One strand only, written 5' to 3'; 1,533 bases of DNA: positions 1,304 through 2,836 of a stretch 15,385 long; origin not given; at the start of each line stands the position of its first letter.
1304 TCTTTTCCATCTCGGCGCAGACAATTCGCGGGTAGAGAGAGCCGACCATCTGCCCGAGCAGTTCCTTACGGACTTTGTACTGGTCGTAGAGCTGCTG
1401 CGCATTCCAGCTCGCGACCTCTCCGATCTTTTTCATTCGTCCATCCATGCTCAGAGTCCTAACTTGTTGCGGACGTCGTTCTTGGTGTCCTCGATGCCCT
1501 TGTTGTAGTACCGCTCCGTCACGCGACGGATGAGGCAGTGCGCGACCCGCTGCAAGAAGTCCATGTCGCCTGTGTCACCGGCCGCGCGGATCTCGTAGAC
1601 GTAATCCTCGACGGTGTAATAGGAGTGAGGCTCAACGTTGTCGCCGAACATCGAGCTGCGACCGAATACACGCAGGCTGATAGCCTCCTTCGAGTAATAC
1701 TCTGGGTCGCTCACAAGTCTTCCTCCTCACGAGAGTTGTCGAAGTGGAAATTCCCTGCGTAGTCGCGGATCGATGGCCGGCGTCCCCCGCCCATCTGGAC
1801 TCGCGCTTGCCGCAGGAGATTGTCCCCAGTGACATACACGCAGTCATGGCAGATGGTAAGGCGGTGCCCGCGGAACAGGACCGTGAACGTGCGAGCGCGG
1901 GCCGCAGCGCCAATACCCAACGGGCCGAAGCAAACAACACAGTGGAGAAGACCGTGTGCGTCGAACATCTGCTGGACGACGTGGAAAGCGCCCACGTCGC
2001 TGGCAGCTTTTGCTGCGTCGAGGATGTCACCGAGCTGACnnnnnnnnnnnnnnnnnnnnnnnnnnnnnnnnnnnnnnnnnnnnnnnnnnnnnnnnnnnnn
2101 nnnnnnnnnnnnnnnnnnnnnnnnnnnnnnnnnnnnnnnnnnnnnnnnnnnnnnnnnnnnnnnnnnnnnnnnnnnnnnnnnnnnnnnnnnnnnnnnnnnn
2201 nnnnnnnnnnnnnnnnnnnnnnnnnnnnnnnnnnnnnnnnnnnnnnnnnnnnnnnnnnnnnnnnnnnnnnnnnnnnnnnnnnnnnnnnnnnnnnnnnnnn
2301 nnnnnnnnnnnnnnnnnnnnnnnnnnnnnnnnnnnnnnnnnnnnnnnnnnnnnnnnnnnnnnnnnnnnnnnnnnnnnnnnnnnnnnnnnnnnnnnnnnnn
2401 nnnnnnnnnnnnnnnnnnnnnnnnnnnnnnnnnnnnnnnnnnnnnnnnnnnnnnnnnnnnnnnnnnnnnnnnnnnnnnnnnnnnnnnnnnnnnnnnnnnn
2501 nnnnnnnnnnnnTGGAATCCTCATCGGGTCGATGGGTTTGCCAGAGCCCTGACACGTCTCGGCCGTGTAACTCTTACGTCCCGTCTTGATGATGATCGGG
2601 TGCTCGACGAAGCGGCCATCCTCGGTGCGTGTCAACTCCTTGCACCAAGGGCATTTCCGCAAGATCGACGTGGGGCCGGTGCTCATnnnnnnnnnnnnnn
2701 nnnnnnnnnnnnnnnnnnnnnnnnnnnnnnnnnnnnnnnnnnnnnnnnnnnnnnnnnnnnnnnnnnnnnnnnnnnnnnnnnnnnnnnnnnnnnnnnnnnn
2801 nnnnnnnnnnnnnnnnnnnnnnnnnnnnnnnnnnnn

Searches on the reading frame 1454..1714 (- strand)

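Call 7: search_protein_families(library=pfam, proteins=[window:1454-1714:-], max_evalue=0.1)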
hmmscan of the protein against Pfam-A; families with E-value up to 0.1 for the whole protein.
window:1454-1714:- (87 aa): 1 family
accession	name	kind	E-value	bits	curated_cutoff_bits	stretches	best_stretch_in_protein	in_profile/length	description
PF09932.14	DUF2164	-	0.075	13.5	27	0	61-84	39-62/74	Uncharacterized conserved protein (DUF2164)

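Call 8: search_protein_families(library=phrogs, proteins=[window:1454-1714:-], max_evalue=0.01)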
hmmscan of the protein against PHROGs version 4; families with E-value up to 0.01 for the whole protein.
window:1454-1714:- (87 aa): 1 family
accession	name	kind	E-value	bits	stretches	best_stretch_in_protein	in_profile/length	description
phrog_10022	-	unknown function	0.0079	17.6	1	27-87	63-121/124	-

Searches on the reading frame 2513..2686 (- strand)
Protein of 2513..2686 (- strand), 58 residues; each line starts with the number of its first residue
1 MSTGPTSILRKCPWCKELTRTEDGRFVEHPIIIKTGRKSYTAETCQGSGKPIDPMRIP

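Call 7: search_protein_families(library=pfam, proteins=[window:2513-2686:-], max_evalue=0.1)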
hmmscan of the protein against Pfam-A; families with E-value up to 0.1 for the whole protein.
window:2513-2686:- (58 aa): 2 families
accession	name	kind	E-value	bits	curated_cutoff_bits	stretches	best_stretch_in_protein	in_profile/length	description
PF21002.2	TMEM106_N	-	0.014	16.4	24.5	1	15-50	30-65/91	Transmembrane protein 106 N-terminal region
PF02977.21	CarbpepA_inh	-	0.041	14.1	25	1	12-26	24-38/46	Carboxypeptidase A inhibitor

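Call 8: search_protein_families(library=phrogs, proteins=[window:2513-2686:-], max_evalue=0.01)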
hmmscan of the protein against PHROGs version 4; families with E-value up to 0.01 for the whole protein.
window:2513-2686:- (58 aa): 0 families

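Call 84: search_protein_families(library=pfam, proteins=[window:2513-2686:-], max_evalue=1)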
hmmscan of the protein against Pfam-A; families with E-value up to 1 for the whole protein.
window:2513-2686:- (58 aa): 2 families
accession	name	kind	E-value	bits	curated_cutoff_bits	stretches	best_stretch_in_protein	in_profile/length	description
PF21002.2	TMEM106_N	-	0.014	16.4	24.5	1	15-50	30-65/91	Transmembrane protein 106 N-terminal region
PF02977.21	CarbpepA_inh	-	0.041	14.1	25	1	12-26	24-38/46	Carboxypeptidase A inhibitor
